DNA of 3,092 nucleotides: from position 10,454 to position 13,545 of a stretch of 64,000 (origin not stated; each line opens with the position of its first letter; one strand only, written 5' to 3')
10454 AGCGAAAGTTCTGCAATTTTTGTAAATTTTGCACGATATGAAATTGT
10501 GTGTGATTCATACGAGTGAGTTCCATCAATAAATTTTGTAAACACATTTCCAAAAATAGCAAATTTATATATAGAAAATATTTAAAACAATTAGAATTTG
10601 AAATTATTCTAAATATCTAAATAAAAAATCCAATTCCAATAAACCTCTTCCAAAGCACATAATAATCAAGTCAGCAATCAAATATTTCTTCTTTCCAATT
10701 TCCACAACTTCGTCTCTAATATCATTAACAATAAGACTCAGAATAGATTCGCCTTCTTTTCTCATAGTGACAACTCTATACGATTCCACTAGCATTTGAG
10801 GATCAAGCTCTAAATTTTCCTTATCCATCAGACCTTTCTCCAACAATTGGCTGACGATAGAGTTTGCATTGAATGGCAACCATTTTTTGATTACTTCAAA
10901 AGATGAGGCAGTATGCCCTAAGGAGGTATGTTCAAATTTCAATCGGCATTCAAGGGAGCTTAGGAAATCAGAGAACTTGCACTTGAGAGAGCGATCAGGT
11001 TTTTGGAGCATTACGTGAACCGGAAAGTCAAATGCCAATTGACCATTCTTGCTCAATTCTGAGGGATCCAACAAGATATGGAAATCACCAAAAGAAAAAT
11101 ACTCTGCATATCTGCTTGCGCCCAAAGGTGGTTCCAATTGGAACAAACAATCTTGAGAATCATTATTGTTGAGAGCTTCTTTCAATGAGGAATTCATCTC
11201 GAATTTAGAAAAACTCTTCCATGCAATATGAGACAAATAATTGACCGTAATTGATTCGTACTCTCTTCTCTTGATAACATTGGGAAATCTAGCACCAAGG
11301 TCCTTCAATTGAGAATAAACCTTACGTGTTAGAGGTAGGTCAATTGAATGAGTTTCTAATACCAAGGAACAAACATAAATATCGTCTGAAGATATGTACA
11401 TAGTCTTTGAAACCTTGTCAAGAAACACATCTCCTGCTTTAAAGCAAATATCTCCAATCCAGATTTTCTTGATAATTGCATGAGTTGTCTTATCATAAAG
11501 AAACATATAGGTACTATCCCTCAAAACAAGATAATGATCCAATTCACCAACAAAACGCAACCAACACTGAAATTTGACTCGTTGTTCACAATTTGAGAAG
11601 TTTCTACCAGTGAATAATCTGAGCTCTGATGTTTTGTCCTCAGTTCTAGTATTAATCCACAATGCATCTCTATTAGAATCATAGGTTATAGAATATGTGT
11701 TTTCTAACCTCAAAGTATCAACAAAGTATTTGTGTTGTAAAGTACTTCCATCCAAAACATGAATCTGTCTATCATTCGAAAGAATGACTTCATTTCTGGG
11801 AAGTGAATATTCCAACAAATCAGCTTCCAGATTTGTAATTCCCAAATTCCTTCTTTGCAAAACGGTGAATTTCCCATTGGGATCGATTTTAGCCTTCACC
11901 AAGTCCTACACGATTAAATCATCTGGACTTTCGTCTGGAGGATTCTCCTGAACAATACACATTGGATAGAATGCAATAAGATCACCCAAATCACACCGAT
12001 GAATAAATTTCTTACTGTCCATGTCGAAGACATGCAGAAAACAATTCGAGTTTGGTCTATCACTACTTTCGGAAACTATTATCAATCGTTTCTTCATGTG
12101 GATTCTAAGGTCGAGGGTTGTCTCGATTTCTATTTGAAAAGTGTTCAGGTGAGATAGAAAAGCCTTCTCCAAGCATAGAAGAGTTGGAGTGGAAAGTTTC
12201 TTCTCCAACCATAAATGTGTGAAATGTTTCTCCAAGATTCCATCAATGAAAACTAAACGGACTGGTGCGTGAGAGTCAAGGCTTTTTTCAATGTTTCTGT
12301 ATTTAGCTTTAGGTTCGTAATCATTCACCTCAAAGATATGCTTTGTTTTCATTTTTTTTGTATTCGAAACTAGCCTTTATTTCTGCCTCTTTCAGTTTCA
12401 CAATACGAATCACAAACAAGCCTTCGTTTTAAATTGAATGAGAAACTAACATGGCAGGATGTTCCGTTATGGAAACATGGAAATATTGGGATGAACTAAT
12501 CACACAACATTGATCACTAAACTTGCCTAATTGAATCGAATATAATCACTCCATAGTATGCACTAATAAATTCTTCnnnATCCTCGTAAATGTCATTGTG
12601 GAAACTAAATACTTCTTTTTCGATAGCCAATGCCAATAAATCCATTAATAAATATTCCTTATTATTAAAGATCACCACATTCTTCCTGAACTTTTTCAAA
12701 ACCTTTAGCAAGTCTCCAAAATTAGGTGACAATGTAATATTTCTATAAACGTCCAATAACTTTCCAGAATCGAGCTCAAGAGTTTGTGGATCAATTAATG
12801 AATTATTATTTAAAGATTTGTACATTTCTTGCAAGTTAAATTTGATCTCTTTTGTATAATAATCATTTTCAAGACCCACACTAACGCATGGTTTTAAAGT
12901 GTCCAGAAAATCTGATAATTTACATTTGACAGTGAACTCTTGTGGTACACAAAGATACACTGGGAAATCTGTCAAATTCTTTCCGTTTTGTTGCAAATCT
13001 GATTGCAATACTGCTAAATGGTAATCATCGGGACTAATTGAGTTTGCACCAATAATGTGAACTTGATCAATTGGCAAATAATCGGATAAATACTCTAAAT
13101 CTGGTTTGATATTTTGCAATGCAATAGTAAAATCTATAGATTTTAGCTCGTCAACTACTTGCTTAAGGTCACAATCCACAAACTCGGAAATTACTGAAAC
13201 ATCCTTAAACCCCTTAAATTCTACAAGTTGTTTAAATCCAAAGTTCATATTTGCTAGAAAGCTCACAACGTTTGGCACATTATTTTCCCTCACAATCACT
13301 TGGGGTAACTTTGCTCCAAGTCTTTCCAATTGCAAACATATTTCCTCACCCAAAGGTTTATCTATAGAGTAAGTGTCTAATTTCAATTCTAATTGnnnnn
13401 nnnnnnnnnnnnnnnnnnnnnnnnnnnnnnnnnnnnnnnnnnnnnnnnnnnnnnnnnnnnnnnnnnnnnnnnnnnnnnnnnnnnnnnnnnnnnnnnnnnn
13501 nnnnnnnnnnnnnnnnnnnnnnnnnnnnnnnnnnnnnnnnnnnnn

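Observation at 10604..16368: Head-to-tail triplication of an unknown-function gene family, third copy with a TAC/TAT-to-TAG nonsense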

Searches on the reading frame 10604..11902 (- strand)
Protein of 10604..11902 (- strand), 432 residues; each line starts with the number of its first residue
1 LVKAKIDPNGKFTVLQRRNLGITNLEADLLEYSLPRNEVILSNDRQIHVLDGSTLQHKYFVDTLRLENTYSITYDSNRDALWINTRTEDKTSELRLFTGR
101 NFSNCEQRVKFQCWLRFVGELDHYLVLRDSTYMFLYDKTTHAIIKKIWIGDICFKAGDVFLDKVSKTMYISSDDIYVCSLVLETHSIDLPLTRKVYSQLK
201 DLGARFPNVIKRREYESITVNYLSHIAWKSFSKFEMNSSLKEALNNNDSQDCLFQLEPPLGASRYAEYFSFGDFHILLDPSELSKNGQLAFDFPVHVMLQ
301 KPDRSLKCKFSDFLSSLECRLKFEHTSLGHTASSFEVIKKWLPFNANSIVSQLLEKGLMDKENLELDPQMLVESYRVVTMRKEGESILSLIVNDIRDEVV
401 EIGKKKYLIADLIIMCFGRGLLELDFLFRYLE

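Call 6: search_protein_families(library=pfam, proteins=[window:10604-11902:-], max_evalue=0.01)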
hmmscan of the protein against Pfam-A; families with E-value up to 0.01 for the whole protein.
window:10604-11902:- (432 aa): 0 families

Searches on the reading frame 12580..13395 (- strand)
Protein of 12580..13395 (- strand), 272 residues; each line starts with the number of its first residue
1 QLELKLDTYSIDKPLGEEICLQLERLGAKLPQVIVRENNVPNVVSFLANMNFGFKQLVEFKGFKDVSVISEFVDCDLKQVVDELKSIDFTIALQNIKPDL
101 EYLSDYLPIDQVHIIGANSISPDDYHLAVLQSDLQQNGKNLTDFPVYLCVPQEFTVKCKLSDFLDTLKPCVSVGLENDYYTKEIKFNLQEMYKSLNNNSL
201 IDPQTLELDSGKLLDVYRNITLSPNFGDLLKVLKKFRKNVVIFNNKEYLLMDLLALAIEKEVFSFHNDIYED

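Call 64: search_protein_families(library=ncbifam, proteins=[window:12580-13395:-], max_evalue=10)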
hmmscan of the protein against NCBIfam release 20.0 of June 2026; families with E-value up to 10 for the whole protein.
window:12580-13395:- (272 aa): 0 families
